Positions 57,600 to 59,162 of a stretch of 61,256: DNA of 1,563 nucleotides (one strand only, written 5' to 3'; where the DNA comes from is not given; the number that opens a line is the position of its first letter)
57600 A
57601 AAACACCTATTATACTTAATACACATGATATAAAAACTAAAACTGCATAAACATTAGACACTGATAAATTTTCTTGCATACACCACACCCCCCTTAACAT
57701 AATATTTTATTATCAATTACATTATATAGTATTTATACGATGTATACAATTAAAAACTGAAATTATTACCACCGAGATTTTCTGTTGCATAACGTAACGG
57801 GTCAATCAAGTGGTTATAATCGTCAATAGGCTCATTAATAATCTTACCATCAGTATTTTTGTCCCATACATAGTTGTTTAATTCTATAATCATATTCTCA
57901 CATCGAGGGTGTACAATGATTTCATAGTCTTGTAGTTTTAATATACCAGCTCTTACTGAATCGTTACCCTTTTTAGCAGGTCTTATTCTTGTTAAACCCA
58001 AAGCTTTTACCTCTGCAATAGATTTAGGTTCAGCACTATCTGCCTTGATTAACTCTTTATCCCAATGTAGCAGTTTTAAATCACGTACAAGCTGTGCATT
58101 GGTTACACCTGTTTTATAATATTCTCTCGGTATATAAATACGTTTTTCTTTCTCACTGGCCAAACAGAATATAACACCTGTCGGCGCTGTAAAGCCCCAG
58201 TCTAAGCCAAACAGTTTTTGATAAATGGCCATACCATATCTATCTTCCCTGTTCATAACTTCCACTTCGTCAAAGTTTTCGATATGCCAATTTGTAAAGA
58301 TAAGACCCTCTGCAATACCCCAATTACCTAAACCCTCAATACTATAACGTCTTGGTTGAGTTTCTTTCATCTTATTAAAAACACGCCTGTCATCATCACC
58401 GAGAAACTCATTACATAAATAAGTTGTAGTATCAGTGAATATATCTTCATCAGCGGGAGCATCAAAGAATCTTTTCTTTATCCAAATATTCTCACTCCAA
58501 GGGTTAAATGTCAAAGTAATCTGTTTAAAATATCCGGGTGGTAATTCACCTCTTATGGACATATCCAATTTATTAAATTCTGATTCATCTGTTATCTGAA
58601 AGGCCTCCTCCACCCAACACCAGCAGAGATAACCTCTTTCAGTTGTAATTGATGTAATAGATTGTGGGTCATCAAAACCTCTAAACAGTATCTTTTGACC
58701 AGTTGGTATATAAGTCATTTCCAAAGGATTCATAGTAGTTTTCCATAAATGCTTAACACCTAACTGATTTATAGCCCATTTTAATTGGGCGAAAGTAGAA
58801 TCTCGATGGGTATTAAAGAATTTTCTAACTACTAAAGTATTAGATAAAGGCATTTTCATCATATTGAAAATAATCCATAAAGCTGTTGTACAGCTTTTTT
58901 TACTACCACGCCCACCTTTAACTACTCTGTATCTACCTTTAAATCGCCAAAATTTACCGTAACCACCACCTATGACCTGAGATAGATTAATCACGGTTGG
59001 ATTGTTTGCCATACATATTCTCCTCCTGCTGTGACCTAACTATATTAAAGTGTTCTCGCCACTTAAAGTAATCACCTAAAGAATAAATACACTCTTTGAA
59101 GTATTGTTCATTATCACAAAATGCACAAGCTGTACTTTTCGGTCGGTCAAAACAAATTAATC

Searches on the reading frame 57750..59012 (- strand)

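Call 53: search_protein_families(library=phrogs, max_evalue=0.00001, proteins=[window:57750-59012:-])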
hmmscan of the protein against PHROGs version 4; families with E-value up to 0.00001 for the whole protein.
window:57750-59012:- (420 aa): 8 families
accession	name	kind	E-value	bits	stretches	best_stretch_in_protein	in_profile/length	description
phrog_3717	-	head and packaging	3.1e-78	264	1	10-255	7-248/277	terminase large subunit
phrog_2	-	head and packaging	3.3e-53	182.6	1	20-411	272-590/807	terminase large subunit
phrog_5653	-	head and packaging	3.1e-42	145.5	1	229-412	1-179/199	terminase large subunit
phrog_6672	-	head and packaging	2.2e-38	132.1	1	288-414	3-130/145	terminase large subunit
phrog_8711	-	head and packaging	8.5e-28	97.3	1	8-89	7-88/89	terminase large subunit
phrog_22023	-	unknown function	1.4e-18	68.6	1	143-250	2-110/153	-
phrog_10250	-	head and packaging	3.6e-11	44.2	1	216-411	3-213/228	terminase large subunit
phrog_18557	-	head and packaging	4.2e-06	27.8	1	344-412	2-72/88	terminase large subunit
